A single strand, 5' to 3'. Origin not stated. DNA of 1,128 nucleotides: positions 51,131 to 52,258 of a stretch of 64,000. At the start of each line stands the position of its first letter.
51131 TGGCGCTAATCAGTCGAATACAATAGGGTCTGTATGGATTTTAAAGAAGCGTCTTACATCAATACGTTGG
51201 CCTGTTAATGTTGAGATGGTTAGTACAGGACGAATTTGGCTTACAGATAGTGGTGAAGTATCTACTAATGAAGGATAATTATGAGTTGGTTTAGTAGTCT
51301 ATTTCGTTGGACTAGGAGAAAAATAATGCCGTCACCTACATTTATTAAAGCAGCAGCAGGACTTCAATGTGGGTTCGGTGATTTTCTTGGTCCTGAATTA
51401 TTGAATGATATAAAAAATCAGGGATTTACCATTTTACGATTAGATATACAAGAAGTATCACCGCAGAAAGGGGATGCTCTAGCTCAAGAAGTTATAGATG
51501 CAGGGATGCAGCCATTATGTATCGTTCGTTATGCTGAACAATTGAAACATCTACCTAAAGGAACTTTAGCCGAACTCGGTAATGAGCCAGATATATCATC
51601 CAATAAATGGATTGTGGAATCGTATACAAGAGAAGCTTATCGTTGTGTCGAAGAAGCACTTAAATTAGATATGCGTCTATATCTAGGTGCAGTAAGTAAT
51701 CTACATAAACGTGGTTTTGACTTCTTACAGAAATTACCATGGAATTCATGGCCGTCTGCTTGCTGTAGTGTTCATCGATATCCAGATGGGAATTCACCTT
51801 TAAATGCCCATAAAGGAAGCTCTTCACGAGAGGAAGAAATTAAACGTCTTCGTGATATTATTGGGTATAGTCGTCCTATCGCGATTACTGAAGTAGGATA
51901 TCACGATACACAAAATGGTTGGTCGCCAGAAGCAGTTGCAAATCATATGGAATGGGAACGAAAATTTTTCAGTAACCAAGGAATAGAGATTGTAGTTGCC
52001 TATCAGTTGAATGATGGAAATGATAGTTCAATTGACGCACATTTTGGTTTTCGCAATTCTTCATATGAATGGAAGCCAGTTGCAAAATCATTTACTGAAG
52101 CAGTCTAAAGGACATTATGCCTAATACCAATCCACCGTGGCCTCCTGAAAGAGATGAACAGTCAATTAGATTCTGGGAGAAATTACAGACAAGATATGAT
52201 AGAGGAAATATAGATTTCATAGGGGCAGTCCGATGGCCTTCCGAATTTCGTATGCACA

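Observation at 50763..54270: Three-enzyme hydrolase cluster after the tail genes: NlpC/P60-like peptidase plus two GH-A-like glycosidases, one with tandem binding repeats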

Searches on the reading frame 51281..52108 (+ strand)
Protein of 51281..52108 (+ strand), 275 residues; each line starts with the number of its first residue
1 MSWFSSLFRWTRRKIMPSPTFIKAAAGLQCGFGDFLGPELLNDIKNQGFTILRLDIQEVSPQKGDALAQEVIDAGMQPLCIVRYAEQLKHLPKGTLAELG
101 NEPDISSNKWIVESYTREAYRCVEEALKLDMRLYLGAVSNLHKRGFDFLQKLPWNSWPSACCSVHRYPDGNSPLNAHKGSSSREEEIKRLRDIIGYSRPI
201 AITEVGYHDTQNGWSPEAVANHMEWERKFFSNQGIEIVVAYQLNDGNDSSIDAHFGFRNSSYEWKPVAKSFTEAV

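Call 3: search_protein_families(library=pfam, proteins=[window:51281-52108:+], max_evalue=1)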
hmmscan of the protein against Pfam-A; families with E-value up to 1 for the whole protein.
window:51281-52108:+ (275 aa): 0 families

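Call 4: search_protein_families(library=phrogs, proteins=[window:51281-52108:+], max_evalue=0.1)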
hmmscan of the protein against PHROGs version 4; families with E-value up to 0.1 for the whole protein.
window:51281-52108:+ (275 aa): 0 families

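Call 5: search_protein_families(library=ncbifam, proteins=[window:51281-52108:+], max_evalue=1)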
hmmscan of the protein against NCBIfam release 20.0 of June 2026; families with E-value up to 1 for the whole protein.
window:51281-52108:+ (275 aa): 0 families

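Call 6: search_solved_structures(query=window:51281-52108:+, max_evalue=10)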
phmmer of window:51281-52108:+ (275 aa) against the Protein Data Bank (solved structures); distinct sequences matched with E-value up to 10: 1.
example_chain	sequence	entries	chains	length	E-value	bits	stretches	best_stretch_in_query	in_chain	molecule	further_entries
8ew8_A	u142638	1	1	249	1.6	11.1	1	63-110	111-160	Altered inheritance of mitochondria protein 18, mitochondrial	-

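Call 15: find_homologous_proteins(query=window:51281-52108:+, max_evalue=0.001)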
Query window:51281-52108:+ (275 aa): 40 proteins with E <= 0.001 among 841 candidates.
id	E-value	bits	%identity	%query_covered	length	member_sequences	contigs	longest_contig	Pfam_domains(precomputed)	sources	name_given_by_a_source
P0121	1.1e-176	604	100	95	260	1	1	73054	-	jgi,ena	-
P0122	2.0e-101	357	59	100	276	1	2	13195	-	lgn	-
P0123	4.5e-96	339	60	92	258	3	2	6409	-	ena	-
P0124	2.0e-95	337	59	92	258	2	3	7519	-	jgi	-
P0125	5.8e-95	336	61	92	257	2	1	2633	-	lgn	-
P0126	3.0e-94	333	58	92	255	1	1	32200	-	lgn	-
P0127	2.2e-90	321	58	92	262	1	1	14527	-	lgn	-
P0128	5.2e-90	320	57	92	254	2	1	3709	-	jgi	jgi:hypothetical protein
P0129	1.2e-89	318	58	92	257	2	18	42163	-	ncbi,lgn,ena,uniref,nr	ncbi:hypothetical protein UFOVP998_6 [uncultured Caudovirales phage]|uniref:Uncharacterized protein 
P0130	6.2e-89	316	58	92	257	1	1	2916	-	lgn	-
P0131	1.5e-87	311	54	92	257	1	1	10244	-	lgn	-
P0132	9.6e-87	309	56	92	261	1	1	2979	-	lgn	-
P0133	1.0e-86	309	56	92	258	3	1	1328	-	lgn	-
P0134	2.1e-86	308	55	92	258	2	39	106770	-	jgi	jgi:hypothetical protein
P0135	8.6e-86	306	55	92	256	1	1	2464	-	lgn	-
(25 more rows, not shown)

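Call 25: predict_structure(alignment_id=A2)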
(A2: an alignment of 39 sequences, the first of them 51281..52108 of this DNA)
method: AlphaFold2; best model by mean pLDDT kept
length: 275 residues; sequences in the alignment: 39
mean_pLDDT: 94.0   pTM: 0.88
mean pLDDT of the five models: 94.0, 93.7, 93.6, 92.7, 91.3
residues with pLDDT >= 90: 240; 70-90: 19; 50-70: 15; < 50: 1
segments of 3 or more residues with pLDDT < 50: none
pLDDT, mean of each block of 10 residues (from residue 1): 56 70 92 95 98 98 98 98 98 98 90 98 98 97 96 98 96 95 98 98 96 93 98 98 93 94 98 97
secondary structure, 60 per line:
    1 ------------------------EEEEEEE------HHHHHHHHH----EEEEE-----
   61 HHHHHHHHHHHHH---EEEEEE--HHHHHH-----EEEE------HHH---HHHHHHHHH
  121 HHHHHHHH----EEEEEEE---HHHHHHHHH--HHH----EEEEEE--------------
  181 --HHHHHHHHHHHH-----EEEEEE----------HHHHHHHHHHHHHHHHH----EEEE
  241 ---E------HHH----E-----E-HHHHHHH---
elements in order: E25-31 H38-46 E51-55 H61-73 E77-82 H85-90 E96-99 H112-128 E133-139 H143-151 E161-166 H183-194 E200-205 H216-232 E237-240 H266-272

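Call 48: search_solved_structures(query=A2, max_evalue=10, show_alignments=2)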
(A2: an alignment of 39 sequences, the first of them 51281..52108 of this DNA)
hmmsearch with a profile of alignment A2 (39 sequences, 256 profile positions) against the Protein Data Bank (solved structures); distinct sequences matched with E-value up to 10: 5.
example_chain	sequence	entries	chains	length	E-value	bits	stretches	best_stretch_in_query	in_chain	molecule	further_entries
1px8_A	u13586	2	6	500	0.1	15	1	77-176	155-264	Beta-xylosidase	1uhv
3amc_A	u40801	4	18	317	0.17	14.3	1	16-150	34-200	Endoglucanase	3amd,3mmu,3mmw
3azr_A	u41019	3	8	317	0.36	13.3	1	16-149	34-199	Endoglucanase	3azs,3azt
5jvk_A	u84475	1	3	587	0.74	12.2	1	181-250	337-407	Uncharacterized protein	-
8e55_A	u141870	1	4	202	0.75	12.2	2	14-78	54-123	SG135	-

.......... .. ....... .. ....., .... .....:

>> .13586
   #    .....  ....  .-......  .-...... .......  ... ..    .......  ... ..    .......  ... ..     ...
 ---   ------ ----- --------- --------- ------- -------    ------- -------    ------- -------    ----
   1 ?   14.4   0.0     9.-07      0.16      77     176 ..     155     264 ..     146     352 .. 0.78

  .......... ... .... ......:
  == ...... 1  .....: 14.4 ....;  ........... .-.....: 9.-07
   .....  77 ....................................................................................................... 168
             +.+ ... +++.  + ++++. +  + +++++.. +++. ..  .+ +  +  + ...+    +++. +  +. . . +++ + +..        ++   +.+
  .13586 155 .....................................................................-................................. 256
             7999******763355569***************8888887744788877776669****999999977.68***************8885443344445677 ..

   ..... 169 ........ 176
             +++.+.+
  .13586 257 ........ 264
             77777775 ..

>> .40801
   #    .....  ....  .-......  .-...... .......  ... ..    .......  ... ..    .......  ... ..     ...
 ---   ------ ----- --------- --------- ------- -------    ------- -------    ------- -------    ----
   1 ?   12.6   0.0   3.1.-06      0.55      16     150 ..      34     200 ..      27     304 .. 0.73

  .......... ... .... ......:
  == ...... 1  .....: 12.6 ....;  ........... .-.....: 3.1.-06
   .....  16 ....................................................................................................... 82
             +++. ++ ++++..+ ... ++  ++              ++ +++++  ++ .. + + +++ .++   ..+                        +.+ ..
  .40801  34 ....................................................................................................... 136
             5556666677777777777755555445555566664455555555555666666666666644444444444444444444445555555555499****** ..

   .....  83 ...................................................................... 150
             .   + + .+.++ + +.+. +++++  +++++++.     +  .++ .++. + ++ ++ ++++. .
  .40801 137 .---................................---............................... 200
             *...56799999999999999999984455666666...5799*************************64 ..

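Call 58: search_dna_similar(query=window:51281-52108:+, collection=phages, mode=protein, max_rows=20, max_evalue=0.01)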
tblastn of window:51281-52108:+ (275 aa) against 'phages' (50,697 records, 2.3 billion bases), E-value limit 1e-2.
No match.

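Call 62: search_protein_families(library=pfam, alignment_id=A2, max_evalue=1)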
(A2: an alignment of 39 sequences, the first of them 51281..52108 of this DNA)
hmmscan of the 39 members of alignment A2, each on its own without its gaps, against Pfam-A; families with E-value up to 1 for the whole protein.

A. member 1, window:51281-52108:+ (275 aa): 0 families

B. families by the number of members that match (of 39 scanned): 9 families
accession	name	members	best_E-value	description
PF05275.17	CopB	1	0.018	Copper resistance protein B precursor (CopB)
PF20552.4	HTH_62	1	0.026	Recombinase-like helix-turn-helix domain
PF00150.24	Cellulase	1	0.038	Cellulase (glycosyl hydrolase family 5)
PF18910.5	DUF5665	1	0.12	Domain of unknown function (DUF5665)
PF11790.14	Glyco_hydro_cc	1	0.14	Glycosyl hydrolase catalytic core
PF01229.23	Glyco_hydro_39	1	0.15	Glycosyl hydrolases family 39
PF02198.23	SAM_PNT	1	0.2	Sterile alpha motif (SAM)/Pointed domain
PF00147.23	Fibrinogen_C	1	0.2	Fibrinogen beta and gamma chains, C-terminal globular domain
PF07836.16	DmpG_comm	1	0.21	DmpG-like communication domain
